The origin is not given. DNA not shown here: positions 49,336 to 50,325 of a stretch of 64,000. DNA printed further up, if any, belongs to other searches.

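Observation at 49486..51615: amtB with a sigma54/NtrC-type promoter but no glnK; instead it is translationally coupled to an unknown 229-aa protein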

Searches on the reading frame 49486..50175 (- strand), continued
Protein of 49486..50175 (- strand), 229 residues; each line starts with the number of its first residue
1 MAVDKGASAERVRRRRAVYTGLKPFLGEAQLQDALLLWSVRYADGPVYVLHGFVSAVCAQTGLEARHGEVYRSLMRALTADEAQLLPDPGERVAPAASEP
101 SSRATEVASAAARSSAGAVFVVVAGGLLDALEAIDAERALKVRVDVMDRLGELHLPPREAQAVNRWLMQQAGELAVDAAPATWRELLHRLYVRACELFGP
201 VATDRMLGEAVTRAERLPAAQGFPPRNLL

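Call 37: find_encoding_contigs(protein=P0010, flank=6000, max_places=2)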
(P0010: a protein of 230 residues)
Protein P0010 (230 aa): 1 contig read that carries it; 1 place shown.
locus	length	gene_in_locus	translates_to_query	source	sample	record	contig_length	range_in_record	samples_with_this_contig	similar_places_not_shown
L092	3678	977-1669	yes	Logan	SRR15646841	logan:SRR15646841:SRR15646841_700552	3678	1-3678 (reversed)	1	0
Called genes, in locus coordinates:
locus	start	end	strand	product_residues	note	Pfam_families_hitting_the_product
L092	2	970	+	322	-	?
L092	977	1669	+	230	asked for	-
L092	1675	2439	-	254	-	PF00027:cNMP_binding, PF13545:HTH_Crp_2, PF00325:Crp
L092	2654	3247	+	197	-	PF00475:IGPD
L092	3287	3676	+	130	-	?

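Call 38: find_encoding_contigs(protein=P0115, flank=5000, max_places=1)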
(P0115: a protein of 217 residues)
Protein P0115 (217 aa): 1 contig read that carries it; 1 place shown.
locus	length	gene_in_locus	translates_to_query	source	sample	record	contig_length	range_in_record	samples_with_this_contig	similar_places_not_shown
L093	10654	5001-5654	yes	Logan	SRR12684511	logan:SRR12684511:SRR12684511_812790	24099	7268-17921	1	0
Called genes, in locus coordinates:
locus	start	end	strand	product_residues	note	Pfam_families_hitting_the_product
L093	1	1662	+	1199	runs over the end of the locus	PF00289:Biotin_carb_N, PF02786:CPSase_L_D2, PF07478:Dala_Dala_lig_C, PF02785:Biotin_carb_C, PF02626:CT_A_B, PF02682:CT_C_D, PF00364:Biotin_lipoyl, PF25917:BSH_RND, +3 more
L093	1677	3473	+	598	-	PF01425:Amidase, PF21986:AH_C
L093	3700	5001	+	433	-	PF00909:Ammonium_transp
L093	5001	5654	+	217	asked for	-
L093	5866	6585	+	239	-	PF03824:NicO, PF13386:DsbD_2 (faint)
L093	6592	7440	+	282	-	PF01774:UreD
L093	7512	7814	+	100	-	PF00547:Urease_gamma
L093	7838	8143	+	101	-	PF00699:Urease_beta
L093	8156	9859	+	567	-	PF00449:Urease_alpha, PF01979:Amidohydro_1, PF07969:Amidohydro_3 (faint)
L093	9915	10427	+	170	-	PF02814:UreE_N, PF05194:UreE_C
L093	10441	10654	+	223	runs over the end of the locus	PF01730:UreF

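Call 39: find_encoding_contigs(protein=P0111, flank=5000, max_places=1)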
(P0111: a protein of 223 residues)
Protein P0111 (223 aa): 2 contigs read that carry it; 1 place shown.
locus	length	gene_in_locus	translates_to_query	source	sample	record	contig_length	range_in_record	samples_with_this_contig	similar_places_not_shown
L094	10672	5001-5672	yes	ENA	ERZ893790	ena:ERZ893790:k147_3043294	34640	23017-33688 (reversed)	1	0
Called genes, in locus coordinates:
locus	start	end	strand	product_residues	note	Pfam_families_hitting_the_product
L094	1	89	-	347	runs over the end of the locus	?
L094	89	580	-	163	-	PF00731:AIRC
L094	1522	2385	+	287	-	PF02798:GST_N (weak), PF13409:GST_N_2 (weak), PF00043:GST_C (weak), PF14497:GST_C_3 (weak), PF13410:GST_C_2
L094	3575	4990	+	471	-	PF00909:Ammonium_transp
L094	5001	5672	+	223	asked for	-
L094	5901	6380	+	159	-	PF13302:Acetyltransf_3, PF00583:Acetyltransf_1, PF13673:Acetyltransf_10, PF13508:Acetyltransf_7, PF08445:FR47 (weak)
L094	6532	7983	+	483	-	PF01580:FtsK_SpoIIIE (faint), PF01935:DUF87, PF04851:ResIII (faint), PF05872:HerA_C, PF12846:AAA_10 (faint), PF13401:AAA_22 (faint)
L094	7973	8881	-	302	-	PF04228:Zn_peptidase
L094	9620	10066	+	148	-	PF07470:Glyco_hydro_88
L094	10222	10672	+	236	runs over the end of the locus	PF07470:Glyco_hydro_88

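Call 40: find_encoding_contigs(protein=P0150, flank=5000, max_places=1)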
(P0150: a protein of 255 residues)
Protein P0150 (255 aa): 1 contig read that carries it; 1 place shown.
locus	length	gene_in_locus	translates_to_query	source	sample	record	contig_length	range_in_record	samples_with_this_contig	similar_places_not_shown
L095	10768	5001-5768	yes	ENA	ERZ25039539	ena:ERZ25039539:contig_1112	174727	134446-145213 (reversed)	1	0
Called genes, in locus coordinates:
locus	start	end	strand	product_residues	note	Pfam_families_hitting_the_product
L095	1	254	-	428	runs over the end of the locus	PF06808:DctM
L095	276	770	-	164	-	PF04290:DctQ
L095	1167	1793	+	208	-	PF02798:GST_N, PF13417:GST_N_3, PF13409:GST_N_2, PF00043:GST_C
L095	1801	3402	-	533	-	PF20656:MS_N, PF01274:MS_TIM-barrel, PF20659:MS_C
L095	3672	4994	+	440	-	PF00909:Ammonium_transp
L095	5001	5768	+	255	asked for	-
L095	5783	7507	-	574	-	PF00682:HMGL-like, PF22615:IPMS_D2, PF08502:LeuA_dimer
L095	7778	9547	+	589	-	-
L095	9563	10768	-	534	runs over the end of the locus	PF09594:GT87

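Call 62: fold_search(model_id=the predicted structure, library=pdb)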
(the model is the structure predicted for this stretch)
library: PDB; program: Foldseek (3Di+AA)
matches with E <= 10: 116; with E <= 0.001: 0
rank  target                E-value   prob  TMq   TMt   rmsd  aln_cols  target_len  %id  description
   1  6f6h_A                7.6e-01  0.08  0.14  0.12  22.5       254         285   16  R2-like ligand-binding oxidase V72L mutant with aerobically reconstituted Mn/Fe cofactor (released 2018-07-04)
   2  6qk1                  1.1e+00  0.06  0.14  0.12  22.3       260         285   15  R2-like ligand-binding oxidase Y175F mutant with aerobically reconstituted Mn/Fe cofactor (released 2020-02-19)
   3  3myf_A                1.4e+00  0.20  0.17  0.27  10.0       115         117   18  The Crystal Structure of the HPT domain from the Hpt Sensor Hybrid Histidine Kinase from Shewanella to 1.80A (released 2010-05-26)
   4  5omj                  1.4e+00  0.05  0.14  0.12  22.3       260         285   15  R2-like ligand-binding oxidase with aerobically reconstituted metal cofactor after photoconversion (released 2018-01-03)
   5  6qjv                  1.7e+00  0.06  0.15  0.13  22.3       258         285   13  R2-like ligand-binding oxidase E69D mutant with aerobically reconstituted Mn/Fe cofactor (released 2020-02-12)
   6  4ac8_D                1.8e+00  0.08  0.22  0.18  21.1       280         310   14  R2-like ligand binding Mn-Fe oxidase from M. tuberculosis with an organized C-terminal helix (released 2012-09-26)
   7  6f6l_A                1.8e+00  0.06  0.16  0.13  21.9       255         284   16  R2-like ligand-binding oxidase Y162F mutant with aerobically reconstituted Mn/Fe cofactor (released 2018-12-19)
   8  6i95                  2.0e+00  0.06  0.15  0.13  22.3       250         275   16  R2-like ligand-binding oxidase G68L mutant with anaerobically reconstituted Mn/Fe cofactor (released 2019-10-16)
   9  4hr0                  2.1e+00  0.06  0.15  0.13  22.5       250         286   16  R2-like ligand-binding oxidase with aerobically reconstituted metal cofactor (released 2013-10-16)
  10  6i92                  2.1e+00  0.04  0.14  0.13  22.1       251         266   15  R2-like ligand-binding oxidase G68F mutant with anaerobically reconstituted Mn/Fe cofactor (released 2019-10-16)
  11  6f6f                  2.2e+00  0.05  0.14  0.13  22.5       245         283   15  R2-like ligand-binding oxidase V72I mutant with aerobically reconstituted Mn/Fe cofactor (released 2018-07-04)
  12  1c7d_A                2.2e+00  0.05  0.16  0.14  18.5       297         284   13  DEOXY RHB1.2 (RECOMBINANT HEMOGLOBIN) (released 2000-06-30)
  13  1t98_A                2.3e+00  0.10  0.21  0.19  20.6       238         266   14  Crystal Structure of MukF(1-287) (released 2005-05-24)
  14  5dcs                  2.3e+00  0.05  0.15  0.13  21.9       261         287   14  R2-like ligand-binding oxidase with aerobically reconstituted Mn/Fe cofactor (long soak) (released 2015-09-09)
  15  4ac8_B                2.5e+00  0.08  0.23  0.18  21.2       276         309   16  R2-like ligand binding Mn-Fe oxidase from M. tuberculosis with an organized C-terminal helix (released 2012-09-26)
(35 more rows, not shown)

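Call 63: search_protein_families(library=ncbifam, alignment_id=A3, max_evalue=0.01)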
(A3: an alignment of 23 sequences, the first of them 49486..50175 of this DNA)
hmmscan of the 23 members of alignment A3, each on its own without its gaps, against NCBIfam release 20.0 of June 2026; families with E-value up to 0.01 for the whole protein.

A. member 1, window:49486-50175:- (229 aa): 0 families

B. families by the number of members that match (of 23 scanned): 0 families

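Call 65: search_dna_similar(query=window:49486-50175:-, collection=plasmids, mode=protein, max_evalue=0.001, max_rows=15)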
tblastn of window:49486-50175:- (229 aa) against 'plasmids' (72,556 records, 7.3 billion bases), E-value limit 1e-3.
No match.

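Call 66: list_cluster_members(proteins=[P0011, P0012, P0015, P0019, P0022, P0029, P0045, P0060, P0100, P0140])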
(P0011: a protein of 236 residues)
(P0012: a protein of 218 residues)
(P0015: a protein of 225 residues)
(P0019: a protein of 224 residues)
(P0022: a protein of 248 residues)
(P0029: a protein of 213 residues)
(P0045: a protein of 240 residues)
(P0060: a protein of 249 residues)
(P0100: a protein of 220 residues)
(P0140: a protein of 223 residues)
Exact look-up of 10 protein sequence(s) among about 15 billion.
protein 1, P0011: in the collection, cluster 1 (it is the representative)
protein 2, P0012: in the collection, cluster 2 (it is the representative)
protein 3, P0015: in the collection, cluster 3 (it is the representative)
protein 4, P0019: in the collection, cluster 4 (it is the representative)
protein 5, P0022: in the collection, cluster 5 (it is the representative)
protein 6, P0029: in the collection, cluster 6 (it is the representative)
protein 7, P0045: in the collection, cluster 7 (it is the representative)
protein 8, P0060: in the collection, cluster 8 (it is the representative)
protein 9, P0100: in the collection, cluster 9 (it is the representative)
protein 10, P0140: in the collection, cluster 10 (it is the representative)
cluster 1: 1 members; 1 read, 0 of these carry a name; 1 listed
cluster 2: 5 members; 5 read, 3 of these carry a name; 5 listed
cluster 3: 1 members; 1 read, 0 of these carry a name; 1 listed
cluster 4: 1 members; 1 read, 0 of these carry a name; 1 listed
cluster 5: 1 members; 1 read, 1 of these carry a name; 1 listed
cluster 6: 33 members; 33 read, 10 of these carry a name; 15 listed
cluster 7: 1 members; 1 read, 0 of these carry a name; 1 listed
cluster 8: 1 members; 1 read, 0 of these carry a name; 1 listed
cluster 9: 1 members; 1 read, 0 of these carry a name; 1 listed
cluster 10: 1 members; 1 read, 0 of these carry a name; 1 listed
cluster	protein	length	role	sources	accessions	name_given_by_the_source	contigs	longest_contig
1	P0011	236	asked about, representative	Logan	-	-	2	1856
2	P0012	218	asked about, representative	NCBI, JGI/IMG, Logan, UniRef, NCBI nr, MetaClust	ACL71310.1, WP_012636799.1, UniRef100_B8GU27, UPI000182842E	conserved hypothetical protein [Thioalkalivibrio sulfidiphilus HL-EbGr7] | Uncharacterized protein n=1 Tax=Thioalkalivibrio sulfidiphilus (strain HL-EbGR7) ... | hypothetical protein [Thioalkalivibrio sulfidiphilus]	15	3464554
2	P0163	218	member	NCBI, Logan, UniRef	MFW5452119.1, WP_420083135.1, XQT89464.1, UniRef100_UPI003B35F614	hypothetical protein [Thioalkalivibrio sulfidiphilus] | hypothetical protein n=1 Tax=Thioalkalivibrio sulfidiphilus TaxID=1033854 ...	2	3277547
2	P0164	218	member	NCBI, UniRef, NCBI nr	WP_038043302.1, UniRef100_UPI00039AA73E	hypothetical protein [Thioalkalivibrio sulfidiphilus] | hypothetical protein n=1 Tax=Thioalkalivibrio sulfidiphilus TaxID=1033854 ...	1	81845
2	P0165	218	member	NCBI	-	-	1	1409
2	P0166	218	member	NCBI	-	-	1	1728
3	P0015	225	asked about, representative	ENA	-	-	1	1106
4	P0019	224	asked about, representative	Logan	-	-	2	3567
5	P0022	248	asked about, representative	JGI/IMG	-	hypothetical protein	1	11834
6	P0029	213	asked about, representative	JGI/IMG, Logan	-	hypothetical protein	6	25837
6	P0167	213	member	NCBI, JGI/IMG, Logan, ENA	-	hypothetical protein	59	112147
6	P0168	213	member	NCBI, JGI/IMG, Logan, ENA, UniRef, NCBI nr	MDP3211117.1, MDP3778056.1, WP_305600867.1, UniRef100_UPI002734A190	hypothetical protein [Methylotenera sp.] | hypothetical protein | hypothetical protein n=1 Tax=Methylotenera sp. TaxID=2051956 RepID=UPI002734A190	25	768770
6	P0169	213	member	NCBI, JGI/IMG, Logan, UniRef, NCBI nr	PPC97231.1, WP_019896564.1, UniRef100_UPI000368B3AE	hypothetical protein [Methylotenera mobilis] | hypothetical protein n=1 Tax=Methylotenera mobilis TaxID=359408 RepID=UPI000368B3AE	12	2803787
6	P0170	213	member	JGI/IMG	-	hypothetical protein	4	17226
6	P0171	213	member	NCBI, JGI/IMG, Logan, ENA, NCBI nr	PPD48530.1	MAG: hypothetical protein CTY14_01520 [Methylotenera sp.]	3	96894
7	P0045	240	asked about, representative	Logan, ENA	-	-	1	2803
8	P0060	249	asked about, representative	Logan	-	-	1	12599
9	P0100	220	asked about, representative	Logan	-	-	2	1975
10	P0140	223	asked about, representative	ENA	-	-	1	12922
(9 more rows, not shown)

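Call 68: find_encoding_contigs(protein=P0012, flank=10000, max_places=1)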
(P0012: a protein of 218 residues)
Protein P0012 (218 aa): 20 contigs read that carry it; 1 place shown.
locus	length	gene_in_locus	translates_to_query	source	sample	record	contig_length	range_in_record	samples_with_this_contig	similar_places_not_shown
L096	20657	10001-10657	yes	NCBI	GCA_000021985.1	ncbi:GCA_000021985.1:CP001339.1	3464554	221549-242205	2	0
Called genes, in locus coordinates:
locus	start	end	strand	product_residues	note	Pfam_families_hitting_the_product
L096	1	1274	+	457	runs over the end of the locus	PF00070:Pyr_redox (faint), PF01210:NAD_Gly3P_dh_N (faint), PF02254:TrkA_N, PF02737:3HCDH_N (faint), PF03435:Sacchrp_dh_NADP (faint), PF02080:TrkA_C, PF02254:TrkA_N, PF02080:TrkA_C, +3 more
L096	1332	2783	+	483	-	PF02386:TrkH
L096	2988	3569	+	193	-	PF03848:TehB (weak), PF13489:Methyltransf_23, PF13649:Methyltransf_25 (weak)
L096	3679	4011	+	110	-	PF13424:TPR_12 (faint), PF13431:TPR_17 (faint), PF03704:BTAD, PF00515:TPR_1 (faint), PF07719:TPR_2 (faint), PF13428:TPR_14 (weak), PF13432:TPR_16, PF14559:TPR_19, +1 more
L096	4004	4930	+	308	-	PF03279:Lip_A_acyltrans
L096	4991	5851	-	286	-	PF03279:Lip_A_acyltrans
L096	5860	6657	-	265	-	PF01171:ATP_bind_3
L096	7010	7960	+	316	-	PF00561:Abhydrolase_1, PF12146:Hydrolase_4, PF12697:Abhydrolase_6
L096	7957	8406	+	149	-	PF02580:Tyr_Deacylase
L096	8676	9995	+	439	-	PF00909:Ammonium_transp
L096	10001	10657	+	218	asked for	-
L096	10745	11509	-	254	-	PF00027:cNMP_binding, PF13545:HTH_Crp_2, PF00325:Crp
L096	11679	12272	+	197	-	PF00475:IGPD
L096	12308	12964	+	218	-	PF00117:GATase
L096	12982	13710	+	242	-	PF00977:His_biosynth, PF01207:Dus (weak)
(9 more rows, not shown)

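Call 78: list_cluster_members(proteins=[P0013, P0016, P0017, P0021, P0024, P0025, P0027, P0031, P0034, P0050])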
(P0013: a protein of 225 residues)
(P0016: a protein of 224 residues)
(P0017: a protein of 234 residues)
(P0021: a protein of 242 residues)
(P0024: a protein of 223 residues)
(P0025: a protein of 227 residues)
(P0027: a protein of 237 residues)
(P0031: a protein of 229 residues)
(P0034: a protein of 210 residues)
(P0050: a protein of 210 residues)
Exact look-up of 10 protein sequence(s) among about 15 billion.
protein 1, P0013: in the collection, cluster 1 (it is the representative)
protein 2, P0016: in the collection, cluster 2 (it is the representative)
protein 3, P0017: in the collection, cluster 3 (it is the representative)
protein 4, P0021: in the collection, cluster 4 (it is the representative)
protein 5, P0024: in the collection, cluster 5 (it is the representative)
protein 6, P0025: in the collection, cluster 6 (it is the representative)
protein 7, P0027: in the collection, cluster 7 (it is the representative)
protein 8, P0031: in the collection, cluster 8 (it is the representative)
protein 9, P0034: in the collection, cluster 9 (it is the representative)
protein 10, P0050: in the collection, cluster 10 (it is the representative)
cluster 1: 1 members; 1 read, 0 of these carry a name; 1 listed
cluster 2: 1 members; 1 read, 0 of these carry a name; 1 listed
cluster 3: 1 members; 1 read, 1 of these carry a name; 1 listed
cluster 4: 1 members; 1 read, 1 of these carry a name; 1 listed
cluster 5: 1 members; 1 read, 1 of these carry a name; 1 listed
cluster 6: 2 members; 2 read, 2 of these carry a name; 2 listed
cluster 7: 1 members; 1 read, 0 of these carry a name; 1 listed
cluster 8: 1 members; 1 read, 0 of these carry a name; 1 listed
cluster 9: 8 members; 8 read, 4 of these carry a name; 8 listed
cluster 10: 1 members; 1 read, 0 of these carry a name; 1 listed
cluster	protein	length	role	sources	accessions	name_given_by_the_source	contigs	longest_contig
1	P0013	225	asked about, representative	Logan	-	-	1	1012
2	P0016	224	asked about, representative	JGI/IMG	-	-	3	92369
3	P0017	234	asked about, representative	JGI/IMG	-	hypothetical protein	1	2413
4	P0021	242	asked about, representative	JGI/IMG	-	hypothetical protein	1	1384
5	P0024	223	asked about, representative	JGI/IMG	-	hypothetical protein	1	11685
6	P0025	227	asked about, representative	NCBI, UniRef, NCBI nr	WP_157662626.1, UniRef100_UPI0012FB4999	hypothetical protein [Sulfuriferula sp. AH1] | hypothetical protein n=1 Tax=Sulfuriferula sp. AH1 TaxID=1985873 RepID=UPI0012FB4999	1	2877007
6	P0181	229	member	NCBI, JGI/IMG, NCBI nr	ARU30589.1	hypothetical protein CAP31_02105 [Sulfuriferula sp. AH1]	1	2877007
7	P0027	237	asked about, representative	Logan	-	-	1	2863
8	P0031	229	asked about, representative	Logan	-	-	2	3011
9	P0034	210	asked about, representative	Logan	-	-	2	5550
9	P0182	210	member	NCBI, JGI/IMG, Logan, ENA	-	hypothetical protein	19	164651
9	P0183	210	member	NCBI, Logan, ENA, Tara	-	strand:+ start:3544 stop:4176 length:633 start_codon:yes stop_codon:yes gene_type:complete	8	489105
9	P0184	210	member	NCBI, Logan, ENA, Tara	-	strand:+ start:3610 stop:4242 length:633 start_codon:yes stop_codon:yes gene_type:complete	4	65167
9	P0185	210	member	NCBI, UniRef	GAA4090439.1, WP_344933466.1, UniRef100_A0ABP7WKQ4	hypothetical protein [Zhongshania borealis] | Uncharacterized protein n=1 Tax=Zhongshania borealis TaxID=889488 RepID=A0ABP7WKQ4_9GAMM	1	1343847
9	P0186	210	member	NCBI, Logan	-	-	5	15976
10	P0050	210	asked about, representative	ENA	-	-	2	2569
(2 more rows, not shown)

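Call 89: find_encoding_contigs(protein=P0149, flank=4000, max_places=1)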
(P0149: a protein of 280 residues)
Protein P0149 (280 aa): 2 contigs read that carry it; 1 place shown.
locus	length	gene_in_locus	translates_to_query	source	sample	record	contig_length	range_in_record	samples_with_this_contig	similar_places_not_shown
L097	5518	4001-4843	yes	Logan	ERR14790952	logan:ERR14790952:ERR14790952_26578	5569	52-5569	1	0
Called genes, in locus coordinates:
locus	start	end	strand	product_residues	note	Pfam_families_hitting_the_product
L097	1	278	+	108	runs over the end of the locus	?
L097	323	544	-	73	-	-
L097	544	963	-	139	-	PF06491:Disulph_isomer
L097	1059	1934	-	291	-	PF01261:AP_endonuc_2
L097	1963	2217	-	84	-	-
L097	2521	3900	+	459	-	PF00909:Ammonium_transp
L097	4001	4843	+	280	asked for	-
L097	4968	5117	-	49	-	-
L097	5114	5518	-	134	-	?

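Call 90: find_encoding_contigs(protein=P0158, flank=4000, max_places=1)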
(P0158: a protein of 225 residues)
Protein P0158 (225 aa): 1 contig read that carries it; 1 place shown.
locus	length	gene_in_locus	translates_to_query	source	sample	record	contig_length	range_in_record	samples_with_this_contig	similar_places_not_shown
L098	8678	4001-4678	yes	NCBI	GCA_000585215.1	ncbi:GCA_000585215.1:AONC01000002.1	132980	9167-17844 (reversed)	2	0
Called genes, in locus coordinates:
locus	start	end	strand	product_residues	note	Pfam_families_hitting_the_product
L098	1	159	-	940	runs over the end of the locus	PF00662:Proton_antipo_N, PF00361:Proton_antipo_M, PF13244:MbhD, PF20501:MbhE, PF04039:MnhB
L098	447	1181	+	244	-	PF12119:DUF3581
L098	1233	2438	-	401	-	-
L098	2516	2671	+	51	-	-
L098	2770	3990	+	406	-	PF00909:Ammonium_transp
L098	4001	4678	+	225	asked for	-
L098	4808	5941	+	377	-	PF13439:Glyco_transf_4, PF13579:Glyco_trans_4_4, PF20706:GT4-conflict (weak), PF00534:Glycos_transf_1, PF13692:Glyco_trans_1_4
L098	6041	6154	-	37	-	-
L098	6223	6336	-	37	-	-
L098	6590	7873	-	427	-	PF05159:Capsule_synth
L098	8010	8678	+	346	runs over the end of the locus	PF01075:Glyco_transf_9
